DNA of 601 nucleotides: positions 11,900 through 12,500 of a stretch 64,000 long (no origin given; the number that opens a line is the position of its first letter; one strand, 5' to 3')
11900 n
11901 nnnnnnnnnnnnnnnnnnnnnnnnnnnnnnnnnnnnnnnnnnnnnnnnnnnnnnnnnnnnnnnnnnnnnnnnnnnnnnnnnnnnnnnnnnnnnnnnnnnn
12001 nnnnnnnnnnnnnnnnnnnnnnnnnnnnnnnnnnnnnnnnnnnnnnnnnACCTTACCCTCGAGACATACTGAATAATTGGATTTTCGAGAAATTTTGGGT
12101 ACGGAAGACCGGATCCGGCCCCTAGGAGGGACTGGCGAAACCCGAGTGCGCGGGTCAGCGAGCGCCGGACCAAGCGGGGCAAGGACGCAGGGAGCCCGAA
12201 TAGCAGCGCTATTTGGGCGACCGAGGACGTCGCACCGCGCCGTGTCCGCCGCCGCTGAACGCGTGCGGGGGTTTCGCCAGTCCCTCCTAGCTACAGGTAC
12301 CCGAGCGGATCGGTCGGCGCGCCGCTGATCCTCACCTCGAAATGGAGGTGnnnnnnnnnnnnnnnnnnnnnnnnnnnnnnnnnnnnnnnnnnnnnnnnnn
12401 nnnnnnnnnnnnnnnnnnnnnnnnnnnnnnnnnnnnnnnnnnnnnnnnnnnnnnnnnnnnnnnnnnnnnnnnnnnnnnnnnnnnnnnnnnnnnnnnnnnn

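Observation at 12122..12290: Candidate novel structured RNA (copy 1): identical core blocks, variable hairpin and a covarying helix shared with 37064-37162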

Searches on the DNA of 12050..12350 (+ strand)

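Call 8: search_rna_families(source=window, start=12050, end=12350, threshold=evalue, max_evalue=10, show_alignments=3)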
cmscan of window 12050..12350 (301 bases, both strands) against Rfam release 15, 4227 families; matches with E-value up to 10: 1.
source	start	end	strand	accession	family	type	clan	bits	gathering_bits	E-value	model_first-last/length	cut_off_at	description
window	12134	12157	+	RF01356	CRISPR-DR28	Gene; CRISPR;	-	17.2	35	1.6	1-24/24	no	CRISPR RNA direct repeat element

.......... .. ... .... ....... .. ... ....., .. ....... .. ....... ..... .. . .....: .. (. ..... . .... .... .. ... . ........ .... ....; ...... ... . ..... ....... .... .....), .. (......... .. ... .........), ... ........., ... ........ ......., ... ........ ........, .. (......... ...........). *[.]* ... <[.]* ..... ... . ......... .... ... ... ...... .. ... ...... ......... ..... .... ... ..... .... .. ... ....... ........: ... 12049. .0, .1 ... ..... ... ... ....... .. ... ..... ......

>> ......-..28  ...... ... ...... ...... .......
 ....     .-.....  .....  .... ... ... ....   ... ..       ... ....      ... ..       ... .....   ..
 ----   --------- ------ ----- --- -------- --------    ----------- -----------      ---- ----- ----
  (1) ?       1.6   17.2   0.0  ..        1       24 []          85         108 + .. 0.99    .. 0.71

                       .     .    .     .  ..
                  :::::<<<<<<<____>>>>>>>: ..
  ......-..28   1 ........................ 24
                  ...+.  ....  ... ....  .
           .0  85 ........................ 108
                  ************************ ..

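Call 22: build_rna_model(alignment_id=A1, structure=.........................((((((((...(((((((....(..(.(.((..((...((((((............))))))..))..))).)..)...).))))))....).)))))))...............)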
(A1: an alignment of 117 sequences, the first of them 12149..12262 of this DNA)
Model R1 built from alignment A1 (117 sequences, 140 columns); structure: as given.
model positions 113; base pairs 28; branch points 0; effective number of sequences 4.05; information 0.59 bits per position. Calibrated on 0.2 Mb of random sequence (short: E-values are rough).
structure used (alignment columns):
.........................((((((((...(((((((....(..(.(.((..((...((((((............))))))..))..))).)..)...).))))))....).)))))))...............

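Call 23: search_with_rna_model(model_id=R1, source=window, max_evalue=10, show_alignments=4)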
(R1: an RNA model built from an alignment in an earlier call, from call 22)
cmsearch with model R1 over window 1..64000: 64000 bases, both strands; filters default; matches with E-value up to 10: 7.
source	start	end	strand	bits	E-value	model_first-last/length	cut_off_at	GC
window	37056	37168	+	102.3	3.8e-24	1-113/113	no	0.63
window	12149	12263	+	75.4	3.1e-17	1-113/113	no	0.73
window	63797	63859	-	12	0.55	1-113/113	no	0.76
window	44224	44303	-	11.4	0.78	1-113/113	no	0.75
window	2779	2861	-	11.2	0.86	1-113/113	no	0.72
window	59041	59111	-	10.8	1.1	1-113/113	no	0.66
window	8790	8864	-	9.8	1.9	1-113/113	no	0.69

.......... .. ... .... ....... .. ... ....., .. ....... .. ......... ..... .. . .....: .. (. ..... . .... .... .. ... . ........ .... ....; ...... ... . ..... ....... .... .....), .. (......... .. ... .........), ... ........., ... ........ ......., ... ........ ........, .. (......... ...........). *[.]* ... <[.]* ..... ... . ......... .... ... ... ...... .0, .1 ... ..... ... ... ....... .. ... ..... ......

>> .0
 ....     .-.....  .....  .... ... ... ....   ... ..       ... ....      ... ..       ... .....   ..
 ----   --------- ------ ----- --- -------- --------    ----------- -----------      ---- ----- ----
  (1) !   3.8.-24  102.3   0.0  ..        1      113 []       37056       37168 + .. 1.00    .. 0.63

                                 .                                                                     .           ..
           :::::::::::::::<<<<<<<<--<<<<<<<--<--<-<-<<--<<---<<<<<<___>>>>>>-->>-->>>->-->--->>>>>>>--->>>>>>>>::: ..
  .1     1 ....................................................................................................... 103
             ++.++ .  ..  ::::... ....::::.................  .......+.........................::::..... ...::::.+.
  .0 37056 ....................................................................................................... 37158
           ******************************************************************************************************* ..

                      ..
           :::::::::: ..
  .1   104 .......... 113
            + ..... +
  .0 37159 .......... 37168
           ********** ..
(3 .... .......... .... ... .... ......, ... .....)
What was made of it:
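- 12122..12290 (+): Copy 1, long form (169 nt including the flanking C-TA...TA-G): the whole palindromic element, inserted directly after the M23 peptidase stop codon. Covariance-model hit of 75.4 bits (call 23).
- Checked: The next best hit in the window scores 12 bits (call 23).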

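Call 24: search_with_rna_model(model_id=R1, sources=[window, L001, L002, L003, L004, L005, L006, L007, L008, L009, L010, L011, L012, L013, L014, L015, L016, L017, L018, L019, L020, L021, L022, L023, L024, L025, L026, L027, L028, L029, L030, L031, L032, L033, L034, L035, L036, L037, L038, L039, L040, L041, L042, L043, L044, L045, L046, L047, L048, L049, L050, L051, L052, L053, L054, L055, L056, L057, L058, L059, L060, L061, L062, L063, L064, L065, L066, L067, L068, L069, L070, L071, L072, L073, L074, L075, L076, L077, L078, L079, L080, L081, L082, L083, L084, L085, L086, L087, L088, L089, L090, L091, L092, L093, L094, L095, L096, L097, L098, L099], max_evalue=0.01, make_alignment=true)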
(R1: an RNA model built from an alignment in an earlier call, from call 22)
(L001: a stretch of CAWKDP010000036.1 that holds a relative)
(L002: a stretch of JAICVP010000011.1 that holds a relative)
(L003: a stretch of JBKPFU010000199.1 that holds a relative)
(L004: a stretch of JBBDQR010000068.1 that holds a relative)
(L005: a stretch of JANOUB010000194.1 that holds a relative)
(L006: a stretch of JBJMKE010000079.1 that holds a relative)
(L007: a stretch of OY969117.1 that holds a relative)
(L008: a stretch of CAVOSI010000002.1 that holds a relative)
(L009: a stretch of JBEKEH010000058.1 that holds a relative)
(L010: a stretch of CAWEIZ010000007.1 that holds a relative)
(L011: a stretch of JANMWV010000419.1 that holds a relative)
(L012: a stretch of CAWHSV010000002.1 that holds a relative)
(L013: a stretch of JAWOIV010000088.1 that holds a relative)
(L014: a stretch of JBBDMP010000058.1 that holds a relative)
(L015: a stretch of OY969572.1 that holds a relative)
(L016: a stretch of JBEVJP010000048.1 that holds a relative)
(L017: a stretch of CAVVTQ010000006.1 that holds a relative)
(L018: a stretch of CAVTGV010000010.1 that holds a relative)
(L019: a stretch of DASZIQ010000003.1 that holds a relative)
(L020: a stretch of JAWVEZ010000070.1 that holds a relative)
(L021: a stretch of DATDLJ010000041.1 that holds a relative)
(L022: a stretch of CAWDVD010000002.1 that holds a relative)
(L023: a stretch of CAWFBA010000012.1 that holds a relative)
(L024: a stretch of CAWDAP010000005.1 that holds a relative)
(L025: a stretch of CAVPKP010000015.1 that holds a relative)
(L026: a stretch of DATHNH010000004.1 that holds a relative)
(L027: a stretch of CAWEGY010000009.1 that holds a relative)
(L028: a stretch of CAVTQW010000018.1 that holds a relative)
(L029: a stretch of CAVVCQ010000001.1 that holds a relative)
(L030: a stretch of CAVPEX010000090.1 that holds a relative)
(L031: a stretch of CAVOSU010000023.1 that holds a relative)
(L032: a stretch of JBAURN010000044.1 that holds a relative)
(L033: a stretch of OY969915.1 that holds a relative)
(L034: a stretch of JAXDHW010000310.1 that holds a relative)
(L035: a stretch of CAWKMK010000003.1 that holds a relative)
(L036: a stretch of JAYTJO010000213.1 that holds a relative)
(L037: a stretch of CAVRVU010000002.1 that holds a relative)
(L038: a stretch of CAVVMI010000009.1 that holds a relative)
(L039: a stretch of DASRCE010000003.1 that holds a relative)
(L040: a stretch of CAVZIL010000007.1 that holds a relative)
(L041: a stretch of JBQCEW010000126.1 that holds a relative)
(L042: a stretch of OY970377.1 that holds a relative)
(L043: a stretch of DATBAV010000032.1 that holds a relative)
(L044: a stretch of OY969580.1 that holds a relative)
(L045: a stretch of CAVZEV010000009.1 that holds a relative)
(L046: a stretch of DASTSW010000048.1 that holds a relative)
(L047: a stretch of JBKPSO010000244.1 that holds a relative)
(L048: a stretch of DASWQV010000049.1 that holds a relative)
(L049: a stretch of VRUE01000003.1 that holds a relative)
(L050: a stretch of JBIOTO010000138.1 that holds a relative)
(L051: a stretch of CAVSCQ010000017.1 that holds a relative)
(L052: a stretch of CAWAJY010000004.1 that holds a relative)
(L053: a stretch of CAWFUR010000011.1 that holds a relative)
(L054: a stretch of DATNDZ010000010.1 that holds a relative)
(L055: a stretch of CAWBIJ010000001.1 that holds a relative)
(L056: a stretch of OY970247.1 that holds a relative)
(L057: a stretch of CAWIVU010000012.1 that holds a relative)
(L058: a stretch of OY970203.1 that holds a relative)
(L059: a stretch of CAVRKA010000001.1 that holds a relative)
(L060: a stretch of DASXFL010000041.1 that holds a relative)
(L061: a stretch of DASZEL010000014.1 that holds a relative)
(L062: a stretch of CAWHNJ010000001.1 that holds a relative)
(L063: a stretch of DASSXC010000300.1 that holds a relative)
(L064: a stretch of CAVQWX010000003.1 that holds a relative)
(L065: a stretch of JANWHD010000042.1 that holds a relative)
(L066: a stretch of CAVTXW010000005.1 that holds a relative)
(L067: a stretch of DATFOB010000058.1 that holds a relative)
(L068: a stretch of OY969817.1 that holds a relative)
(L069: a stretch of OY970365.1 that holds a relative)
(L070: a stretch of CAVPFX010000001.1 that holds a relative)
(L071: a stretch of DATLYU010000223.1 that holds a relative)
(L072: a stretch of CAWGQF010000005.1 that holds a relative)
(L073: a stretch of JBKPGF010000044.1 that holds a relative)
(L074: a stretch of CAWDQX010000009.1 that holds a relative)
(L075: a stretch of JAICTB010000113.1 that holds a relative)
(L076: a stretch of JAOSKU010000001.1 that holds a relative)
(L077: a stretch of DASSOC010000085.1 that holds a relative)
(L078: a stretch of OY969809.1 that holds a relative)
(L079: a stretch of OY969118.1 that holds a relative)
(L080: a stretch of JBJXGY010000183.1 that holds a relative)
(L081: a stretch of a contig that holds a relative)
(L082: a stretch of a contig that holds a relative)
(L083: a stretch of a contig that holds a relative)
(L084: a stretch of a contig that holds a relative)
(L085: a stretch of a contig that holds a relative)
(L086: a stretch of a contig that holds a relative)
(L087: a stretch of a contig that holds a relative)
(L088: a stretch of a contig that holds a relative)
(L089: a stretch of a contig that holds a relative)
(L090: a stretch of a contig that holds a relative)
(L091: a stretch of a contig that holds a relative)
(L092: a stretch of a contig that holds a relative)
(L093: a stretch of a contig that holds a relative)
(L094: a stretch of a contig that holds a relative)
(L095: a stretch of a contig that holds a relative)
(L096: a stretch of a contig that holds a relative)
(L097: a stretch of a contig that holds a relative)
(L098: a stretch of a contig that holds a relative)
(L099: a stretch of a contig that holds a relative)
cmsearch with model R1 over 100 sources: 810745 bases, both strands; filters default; matches with E-value up to 0.01: 110.
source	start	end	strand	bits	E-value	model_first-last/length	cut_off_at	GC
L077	5246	5358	+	106.7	3.6e-24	1-113/113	no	0.63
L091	4000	4112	+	105.6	6.7e-24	1-113/113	no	0.69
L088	2788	2900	+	104.4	1.4e-23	1-113/113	no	0.7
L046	2060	2172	+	104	1.7e-23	1-113/113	no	0.65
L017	6792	6904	-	103.5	2.3e-23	1-113/113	no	0.68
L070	2000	2113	+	103.3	2.6e-23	1-113/113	no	0.68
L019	5318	5431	+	103.1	2.9e-23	1-113/113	no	0.71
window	37056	37168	+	102.3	4.8e-23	1-113/113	no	0.63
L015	3689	3801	-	102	5.6e-23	1-113/113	no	0.63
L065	6100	6212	-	101.8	6.3e-23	1-113/113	no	0.7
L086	7437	7550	-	101.8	6.5e-23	1-113/113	no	0.68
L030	1842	1954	-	101.7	6.6e-23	1-113/113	no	0.71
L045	7218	7330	-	101.7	6.7e-23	1-113/113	no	0.68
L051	6983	7095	+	100.1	1.7e-22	1-113/113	no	0.73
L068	3282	3394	+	99.8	2.1e-22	1-113/113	no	0.7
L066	3660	3772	+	99.5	2.5e-22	1-113/113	no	0.74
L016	2729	2842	-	99.3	2.9e-22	1-113/113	no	0.7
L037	5998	6110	+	98.9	3.5e-22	1-113/113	no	0.66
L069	6992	7104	+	98.8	3.7e-22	1-113/113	no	0.68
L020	1006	1118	+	98.5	4.4e-22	1-113/113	no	0.72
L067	4937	5050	-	97.8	6.8e-22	1-113/113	no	0.69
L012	4392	4505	-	97.5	8e-22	1-113/113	no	0.65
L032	2627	2739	-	96.8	1.2e-21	1-113/113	no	0.68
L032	4650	4762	-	96.7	1.3e-21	1-113/113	no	0.67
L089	3590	3703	-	96.5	1.5e-21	1-113/113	no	0.67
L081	614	726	+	96.4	1.5e-21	1-113/113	no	0.73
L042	6966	7078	+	96.2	1.8e-21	1-113/113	no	0.66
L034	240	353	+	96.2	1.8e-21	1-113/113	no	0.69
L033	2277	2389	-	95.9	2.1e-21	1-113/113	no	0.64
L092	5727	5840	+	95.3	2.9e-21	1-113/113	no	0.7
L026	967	1080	+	95.1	3.3e-21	1-113/113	no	0.67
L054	5516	5629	+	92.6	1.5e-20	1-113/113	no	0.68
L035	2381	2494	+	92.4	1.6e-20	1-113/113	no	0.65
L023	5384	5496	-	92.1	2e-20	1-113/113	no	0.69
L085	428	540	-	91.8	2.4e-20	1-113/113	no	0.7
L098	4829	4941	+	91.4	3e-20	1-113/113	no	0.68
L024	203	314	+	90.9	4e-20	1-113/113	no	0.72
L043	7759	7870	+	90.8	4.1e-20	1-113/113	no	0.66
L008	1889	2002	+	90.6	4.8e-20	1-113/113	no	0.67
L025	5628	5741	-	90.3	5.7e-20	1-113/113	no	0.69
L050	5918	6031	-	89.9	7.1e-20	1-113/113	no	0.66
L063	7506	7619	+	89.8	7.8e-20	1-113/113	no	0.62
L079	7653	7766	-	89.7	8.3e-20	1-113/113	no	0.68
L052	4319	4432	+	89.5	9.3e-20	1-113/113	no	0.62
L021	4971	5082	-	89.4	9.7e-20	1-113/113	no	0.7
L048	5766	5878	+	89.3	1e-19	1-113/113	no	0.64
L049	2099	2210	-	88.8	1.4e-19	1-113/113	no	0.73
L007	1168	1281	+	87.1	3.9e-19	1-113/113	no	0.64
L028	4608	4722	-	86.9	4.1e-19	1-113/113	no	0.7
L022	3825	3939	-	86.9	4.1e-19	1-113/113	no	0.71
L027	3075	3191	-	86.1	6.8e-19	1-113/113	no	0.69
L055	2946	3059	-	85.4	1e-18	1-113/113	no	0.78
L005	1500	1614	+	85.2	1.2e-18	1-113/113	no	0.68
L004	5138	5253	-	84.6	1.6e-18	1-113/113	no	0.7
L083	7746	7860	+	83.9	2.5e-18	1-113/113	no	0.73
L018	2317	2429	-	83.3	3.5e-18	1-113/113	no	0.63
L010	5301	5417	-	81.4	1.1e-17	1-113/113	no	0.66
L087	4485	4603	+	81.4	1.1e-17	1-113/113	no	0.66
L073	5932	6048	+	80.6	1.7e-17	1-113/113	no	0.67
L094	1754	1866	+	80.5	1.8e-17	1-113/113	no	0.67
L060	2525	2638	-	79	4.5e-17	1-113/113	no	0.7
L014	7495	7614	+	79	4.6e-17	1-113/113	no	0.7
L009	4371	4486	+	79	4.6e-17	1-113/113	no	0.68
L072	1781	1897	+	78.8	4.9e-17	1-113/113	no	0.7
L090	2451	2566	-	78.7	5.4e-17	1-113/113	no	0.72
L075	2809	2924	+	77.2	1.3e-16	1-113/113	no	0.65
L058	758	872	+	75.2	4.3e-16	1-113/113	no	0.69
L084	4909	5023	-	75.1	4.6e-16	1-113/113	no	0.74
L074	383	488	+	74.8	5.2e-16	1-113/113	no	0.64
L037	495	607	-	74.5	6.5e-16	1-113/113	no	0.7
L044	4008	4120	-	74.3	7e-16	1-113/113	no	0.68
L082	5100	5213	+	73.4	1.2e-15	1-113/113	no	0.74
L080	1878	1993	-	73.3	1.3e-15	1-113/113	no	0.66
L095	1189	1304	+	72.5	2.1e-15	1-113/113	no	0.68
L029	389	504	-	72.5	2.1e-15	1-113/113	no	0.72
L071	352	467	+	71.3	4.2e-15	1-113/113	no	0.69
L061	3571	3685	+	71.1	4.6e-15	1-113/113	no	0.72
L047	7006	7122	+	70.9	5.2e-15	1-113/113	no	0.74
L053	3508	3620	-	70.8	5.7e-15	1-113/113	no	0.72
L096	7314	7429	-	70.7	6.1e-15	1-113/113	no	0.67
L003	5202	5317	-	69.7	1.1e-14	1-113/113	no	0.72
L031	1310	1425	+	68.3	2.5e-14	1-113/113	no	0.75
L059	1878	1992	-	68.2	2.7e-14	1-113/113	no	0.72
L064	7432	7547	-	68.1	2.9e-14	1-113/113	no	0.71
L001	1067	1181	+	68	3e-14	1-113/113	no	0.7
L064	7026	7143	+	67.7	3.6e-14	1-113/113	no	0.7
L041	5166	5278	-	67.6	3.8e-14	1-113/113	no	0.65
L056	2553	2665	-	67.2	4.8e-14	1-113/113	no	0.67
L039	1581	1696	+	66.4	7.8e-14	1-113/113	no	0.73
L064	2579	2694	-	65.5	1.3e-13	1-113/113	no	0.74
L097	2364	2480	+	64.9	1.8e-13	1-113/113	no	0.68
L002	1648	1766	+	63.4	4.5e-13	1-113/113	no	0.68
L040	4686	4802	-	62.1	9.4e-13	1-113/113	no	0.74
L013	1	107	-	61.6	1.3e-12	1-105/113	3'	0.71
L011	7325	7438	+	61.3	1.6e-12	1-113/113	no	0.75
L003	5769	5854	-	60.6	2.4e-12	17-99/113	no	0.72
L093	3136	3252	+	60.5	2.5e-12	1-113/113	no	0.76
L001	5180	5293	+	60.3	2.7e-12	1-113/113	no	0.68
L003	604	719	-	60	3.4e-12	1-113/113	no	0.72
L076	3926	4037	+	59.7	4e-12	1-113/113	no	0.76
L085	6504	6638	-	59.5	4.5e-12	1-113/113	no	0.66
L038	2114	2227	-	59.2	5.3e-12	1-113/113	no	0.73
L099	6046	6169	+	57.9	1.2e-11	1-113/113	no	0.71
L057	5016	5132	-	57.7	1.3e-11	1-113/113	no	0.74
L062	2473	2596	+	57.3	1.7e-11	1-113/113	no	0.73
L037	6386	6499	+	54.3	9.6e-11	1-113/113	no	0.66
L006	3768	3824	-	49.2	1.9e-09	31-84/113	no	0.72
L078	892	1007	+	45.9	1.4e-08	1-113/113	no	0.67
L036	1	83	-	45.8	1.5e-08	1-80/113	3'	0.71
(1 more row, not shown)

Alignment A2: 110 matches aligned to the model, 162 columns, each read 5' to 3' on its own strand. Consensus structure (alignment columns), stored with it:
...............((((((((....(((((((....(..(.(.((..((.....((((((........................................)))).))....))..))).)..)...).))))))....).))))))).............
